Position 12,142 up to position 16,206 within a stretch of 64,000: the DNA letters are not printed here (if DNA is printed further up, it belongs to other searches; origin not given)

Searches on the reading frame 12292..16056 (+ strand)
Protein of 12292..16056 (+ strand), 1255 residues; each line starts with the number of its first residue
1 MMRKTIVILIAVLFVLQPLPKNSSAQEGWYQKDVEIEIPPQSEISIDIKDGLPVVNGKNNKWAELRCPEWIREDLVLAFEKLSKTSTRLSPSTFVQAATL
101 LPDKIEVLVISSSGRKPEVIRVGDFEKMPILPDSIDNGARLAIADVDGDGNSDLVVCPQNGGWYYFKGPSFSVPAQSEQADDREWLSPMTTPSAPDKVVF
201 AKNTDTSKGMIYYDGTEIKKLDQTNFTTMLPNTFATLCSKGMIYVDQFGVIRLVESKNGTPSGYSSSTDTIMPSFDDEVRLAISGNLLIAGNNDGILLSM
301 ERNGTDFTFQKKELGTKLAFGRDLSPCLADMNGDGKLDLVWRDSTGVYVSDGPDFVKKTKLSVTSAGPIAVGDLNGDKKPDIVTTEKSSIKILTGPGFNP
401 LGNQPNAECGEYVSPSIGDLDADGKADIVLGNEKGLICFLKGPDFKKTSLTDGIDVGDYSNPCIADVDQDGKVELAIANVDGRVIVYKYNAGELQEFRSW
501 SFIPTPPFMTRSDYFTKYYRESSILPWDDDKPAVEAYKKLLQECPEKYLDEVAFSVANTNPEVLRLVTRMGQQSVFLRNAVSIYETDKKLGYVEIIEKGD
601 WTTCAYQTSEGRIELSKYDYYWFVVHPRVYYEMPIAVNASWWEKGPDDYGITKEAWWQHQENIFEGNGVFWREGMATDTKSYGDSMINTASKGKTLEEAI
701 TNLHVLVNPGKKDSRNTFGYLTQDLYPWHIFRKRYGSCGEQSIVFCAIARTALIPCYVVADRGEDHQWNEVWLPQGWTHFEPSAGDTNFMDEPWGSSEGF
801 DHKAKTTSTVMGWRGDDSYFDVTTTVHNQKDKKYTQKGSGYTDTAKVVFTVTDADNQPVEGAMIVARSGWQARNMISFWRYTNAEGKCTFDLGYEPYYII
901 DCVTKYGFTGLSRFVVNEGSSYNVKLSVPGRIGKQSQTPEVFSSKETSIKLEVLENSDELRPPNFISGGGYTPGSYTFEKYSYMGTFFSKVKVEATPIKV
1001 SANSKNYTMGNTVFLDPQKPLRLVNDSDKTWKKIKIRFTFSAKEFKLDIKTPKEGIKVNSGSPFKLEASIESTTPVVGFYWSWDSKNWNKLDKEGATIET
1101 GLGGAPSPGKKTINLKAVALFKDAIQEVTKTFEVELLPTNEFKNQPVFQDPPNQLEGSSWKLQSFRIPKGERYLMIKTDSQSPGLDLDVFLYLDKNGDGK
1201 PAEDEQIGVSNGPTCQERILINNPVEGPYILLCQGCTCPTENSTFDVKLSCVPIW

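Call 23: find_related_loci(query=window:12292-16056:+, collection=metagenome_contigs, flank=10000)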
Query window:12292-16056:+ (1255 aa) in metagenome_contigs; peptide patterns used: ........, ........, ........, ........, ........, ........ (x = any residue, [..] = any of these).
85 stretches matched a pattern; 3 encode a relative of the query (tblastn E <= 1e-3); 3 distinct loci.
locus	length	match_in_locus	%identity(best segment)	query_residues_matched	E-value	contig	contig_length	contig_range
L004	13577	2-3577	94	64-1255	0e+0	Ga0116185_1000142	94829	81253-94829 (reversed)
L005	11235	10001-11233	91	2-412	0e+0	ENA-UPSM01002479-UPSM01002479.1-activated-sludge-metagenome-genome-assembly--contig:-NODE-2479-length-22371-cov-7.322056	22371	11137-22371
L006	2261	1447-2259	76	421-682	1e-129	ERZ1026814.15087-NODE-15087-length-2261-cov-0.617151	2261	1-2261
